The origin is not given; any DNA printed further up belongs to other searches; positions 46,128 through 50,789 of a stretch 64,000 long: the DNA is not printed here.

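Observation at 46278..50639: Large MIF4G-domain, eIF4G-like protein in a lineage generally described as lacking canonical eIF4G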

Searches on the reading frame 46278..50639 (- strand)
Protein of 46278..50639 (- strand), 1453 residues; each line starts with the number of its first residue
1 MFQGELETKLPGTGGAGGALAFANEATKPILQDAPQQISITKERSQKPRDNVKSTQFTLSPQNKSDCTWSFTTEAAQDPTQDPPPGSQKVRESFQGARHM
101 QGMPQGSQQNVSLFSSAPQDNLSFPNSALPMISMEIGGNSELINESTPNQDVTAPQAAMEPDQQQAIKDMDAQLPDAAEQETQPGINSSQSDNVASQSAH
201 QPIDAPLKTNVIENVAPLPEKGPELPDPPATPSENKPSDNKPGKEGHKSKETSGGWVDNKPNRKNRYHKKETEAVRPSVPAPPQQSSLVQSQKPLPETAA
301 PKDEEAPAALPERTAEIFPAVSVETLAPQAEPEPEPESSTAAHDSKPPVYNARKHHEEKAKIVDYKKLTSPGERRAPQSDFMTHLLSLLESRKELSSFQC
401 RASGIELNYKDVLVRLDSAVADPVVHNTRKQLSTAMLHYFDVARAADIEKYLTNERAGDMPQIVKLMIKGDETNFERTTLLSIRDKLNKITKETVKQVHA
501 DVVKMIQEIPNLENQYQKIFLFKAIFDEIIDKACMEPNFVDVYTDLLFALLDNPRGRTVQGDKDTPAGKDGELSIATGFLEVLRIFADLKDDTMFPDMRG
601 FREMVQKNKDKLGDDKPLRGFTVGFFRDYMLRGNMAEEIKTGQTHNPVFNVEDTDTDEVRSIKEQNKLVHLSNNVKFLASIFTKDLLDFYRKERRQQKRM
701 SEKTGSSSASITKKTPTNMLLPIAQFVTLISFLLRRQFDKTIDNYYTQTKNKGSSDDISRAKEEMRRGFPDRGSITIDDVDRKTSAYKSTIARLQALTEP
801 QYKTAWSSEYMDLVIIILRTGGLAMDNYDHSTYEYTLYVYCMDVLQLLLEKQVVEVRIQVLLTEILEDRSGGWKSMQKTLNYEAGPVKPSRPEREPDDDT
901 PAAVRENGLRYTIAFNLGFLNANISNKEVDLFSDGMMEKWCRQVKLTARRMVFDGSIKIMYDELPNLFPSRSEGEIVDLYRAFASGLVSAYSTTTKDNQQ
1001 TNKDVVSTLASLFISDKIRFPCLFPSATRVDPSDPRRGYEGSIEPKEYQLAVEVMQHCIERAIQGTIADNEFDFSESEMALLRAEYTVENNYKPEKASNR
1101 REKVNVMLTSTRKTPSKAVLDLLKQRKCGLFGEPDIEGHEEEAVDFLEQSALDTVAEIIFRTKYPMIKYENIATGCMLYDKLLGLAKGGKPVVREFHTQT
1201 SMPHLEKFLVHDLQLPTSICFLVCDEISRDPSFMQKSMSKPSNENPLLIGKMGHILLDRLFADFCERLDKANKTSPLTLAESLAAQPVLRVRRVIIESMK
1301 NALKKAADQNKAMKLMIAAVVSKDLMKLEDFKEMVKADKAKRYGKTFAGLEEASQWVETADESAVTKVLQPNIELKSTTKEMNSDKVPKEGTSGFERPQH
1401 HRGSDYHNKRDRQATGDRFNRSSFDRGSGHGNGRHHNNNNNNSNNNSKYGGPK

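Call 3: search_protein_families(library=pfam, proteins=[window:46278-50639:-], max_evalue=10)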
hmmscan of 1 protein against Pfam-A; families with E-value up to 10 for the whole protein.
window:46278-50639:- (1453 aa): 1 family
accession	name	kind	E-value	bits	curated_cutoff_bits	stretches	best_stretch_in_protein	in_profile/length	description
PF07583.16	PSCyt2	-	0.15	12.4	29.8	1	781-840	50-106/209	Protein of unknown function (DUF1549)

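Call 4: search_solved_structures(query=window:46278-50639:-, max_evalue=10, show_alignments=3)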
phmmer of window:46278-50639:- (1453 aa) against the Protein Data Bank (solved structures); distinct sequences matched with E-value up to 10: 4.
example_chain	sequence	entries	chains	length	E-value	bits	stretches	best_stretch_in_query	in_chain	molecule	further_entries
5z1z_A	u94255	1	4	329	0.44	11.1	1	1072-1162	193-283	D-isomer specific 2-hydroxyacid dehydrogenase NAD-binding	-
3wx0_A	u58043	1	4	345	0.48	11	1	1072-1162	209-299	D-isomer specific 2-hydroxyacid dehydrogenase NAD-binding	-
4cuk_A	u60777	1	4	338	0.54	10.8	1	1069-1162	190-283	D-LACTATE DEHYDROGENASE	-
4cuj_A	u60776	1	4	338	0.54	10.8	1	1069-1162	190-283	D-LACTATE DEHYDROGENASE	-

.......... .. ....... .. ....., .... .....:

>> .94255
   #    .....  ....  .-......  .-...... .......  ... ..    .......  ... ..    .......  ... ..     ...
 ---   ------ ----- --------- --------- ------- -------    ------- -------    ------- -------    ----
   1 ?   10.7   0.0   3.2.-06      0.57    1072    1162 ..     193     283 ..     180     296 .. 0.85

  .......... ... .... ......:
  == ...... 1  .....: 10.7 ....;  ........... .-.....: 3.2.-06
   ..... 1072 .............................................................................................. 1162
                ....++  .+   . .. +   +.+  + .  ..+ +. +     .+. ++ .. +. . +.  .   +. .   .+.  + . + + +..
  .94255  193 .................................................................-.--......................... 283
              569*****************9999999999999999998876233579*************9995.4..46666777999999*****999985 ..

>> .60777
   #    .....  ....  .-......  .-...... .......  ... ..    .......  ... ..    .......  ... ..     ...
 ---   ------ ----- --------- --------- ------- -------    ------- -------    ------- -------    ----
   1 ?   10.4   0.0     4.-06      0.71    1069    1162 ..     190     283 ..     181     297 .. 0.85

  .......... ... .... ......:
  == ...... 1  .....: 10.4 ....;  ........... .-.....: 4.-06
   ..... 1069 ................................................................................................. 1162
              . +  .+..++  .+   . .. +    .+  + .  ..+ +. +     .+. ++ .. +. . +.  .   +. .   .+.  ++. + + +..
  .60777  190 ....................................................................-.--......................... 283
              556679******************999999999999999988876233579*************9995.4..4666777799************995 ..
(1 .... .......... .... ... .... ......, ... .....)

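Call 5: find_homologous_proteins(query=window:46278-50639:-, max_evalue=0.001)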
Query window:46278-50639:- (1453 aa): 2 proteins with E <= 0.001 among 8000 candidates.
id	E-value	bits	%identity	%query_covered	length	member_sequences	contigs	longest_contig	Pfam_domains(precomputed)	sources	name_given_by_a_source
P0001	0.0e+0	3294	100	100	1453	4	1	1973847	-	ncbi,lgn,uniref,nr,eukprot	ncbi:hypothetical protein GL50803_00137753 [Giardia duodenalis]|uniref:Uncharacterized protein n=1 T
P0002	0.0e+0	2146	68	99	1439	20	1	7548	-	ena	-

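Call 31: search_protein_families(library=pfam, proteins=[P0002], max_evalue=1)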
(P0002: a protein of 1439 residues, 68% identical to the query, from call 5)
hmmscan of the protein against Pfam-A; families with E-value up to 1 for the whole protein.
P0002 (1439 aa): 0 families
